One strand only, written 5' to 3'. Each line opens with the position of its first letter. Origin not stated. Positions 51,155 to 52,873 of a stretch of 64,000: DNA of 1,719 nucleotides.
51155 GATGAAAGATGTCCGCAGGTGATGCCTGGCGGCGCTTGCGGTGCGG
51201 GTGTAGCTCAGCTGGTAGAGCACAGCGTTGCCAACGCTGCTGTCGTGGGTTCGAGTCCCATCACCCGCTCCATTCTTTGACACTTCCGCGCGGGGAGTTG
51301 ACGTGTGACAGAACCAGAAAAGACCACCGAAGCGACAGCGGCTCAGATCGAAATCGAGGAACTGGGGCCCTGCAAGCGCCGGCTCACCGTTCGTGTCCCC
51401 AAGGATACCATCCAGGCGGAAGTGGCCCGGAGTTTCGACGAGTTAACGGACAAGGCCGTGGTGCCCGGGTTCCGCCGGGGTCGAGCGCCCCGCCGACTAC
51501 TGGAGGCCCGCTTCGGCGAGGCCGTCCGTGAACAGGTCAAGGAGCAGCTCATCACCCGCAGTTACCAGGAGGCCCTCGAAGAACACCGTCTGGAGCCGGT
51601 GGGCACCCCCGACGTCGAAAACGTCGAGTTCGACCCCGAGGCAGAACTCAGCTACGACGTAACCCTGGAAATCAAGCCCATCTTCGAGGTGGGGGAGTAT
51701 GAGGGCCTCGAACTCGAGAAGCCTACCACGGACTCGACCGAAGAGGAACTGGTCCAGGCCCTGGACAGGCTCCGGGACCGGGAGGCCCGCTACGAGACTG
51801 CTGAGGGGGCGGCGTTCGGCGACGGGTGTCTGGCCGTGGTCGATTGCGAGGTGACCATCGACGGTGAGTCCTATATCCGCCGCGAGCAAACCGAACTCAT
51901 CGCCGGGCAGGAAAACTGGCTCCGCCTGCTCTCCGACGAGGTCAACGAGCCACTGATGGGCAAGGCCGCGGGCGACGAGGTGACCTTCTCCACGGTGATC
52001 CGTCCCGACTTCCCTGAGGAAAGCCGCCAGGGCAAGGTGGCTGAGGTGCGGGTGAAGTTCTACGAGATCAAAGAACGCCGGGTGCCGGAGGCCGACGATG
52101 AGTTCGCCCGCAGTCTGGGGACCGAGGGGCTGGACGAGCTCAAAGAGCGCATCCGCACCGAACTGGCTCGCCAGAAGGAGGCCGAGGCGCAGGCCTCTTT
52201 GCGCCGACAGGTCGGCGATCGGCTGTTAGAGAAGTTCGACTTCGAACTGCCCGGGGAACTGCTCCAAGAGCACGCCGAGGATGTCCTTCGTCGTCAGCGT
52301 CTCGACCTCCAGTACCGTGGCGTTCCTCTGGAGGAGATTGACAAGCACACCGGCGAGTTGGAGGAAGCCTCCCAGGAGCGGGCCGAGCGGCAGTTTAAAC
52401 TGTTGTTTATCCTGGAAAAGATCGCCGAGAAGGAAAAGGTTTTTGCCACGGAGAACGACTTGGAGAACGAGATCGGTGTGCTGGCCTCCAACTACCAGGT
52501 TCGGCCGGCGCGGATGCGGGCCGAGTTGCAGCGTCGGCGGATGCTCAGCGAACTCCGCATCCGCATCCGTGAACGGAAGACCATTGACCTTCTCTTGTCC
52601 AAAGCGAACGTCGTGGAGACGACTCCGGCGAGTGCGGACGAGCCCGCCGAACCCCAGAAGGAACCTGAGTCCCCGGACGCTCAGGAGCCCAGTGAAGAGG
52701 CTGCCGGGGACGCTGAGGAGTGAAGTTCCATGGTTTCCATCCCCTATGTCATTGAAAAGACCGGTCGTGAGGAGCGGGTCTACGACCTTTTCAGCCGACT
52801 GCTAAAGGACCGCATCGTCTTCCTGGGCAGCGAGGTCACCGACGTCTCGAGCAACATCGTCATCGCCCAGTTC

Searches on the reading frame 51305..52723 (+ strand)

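Call 72: search_protein_families(library=pfam, proteins=[window:51305-52723:+], max_evalue=0.0001)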
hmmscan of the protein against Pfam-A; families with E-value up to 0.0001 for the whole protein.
window:51305-52723:+ (472 aa): 2 families
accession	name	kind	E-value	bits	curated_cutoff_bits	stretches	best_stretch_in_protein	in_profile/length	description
PF05697.18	Trigger_N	-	4.9e-37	127.8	22.2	1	14-156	2-144/144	Bacterial trigger factor protein (TF)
PF05698.19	Trigger_C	-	2.5e-30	106.1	22.7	1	276-431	2-161/162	Bacterial trigger factor protein (TF) C-terminus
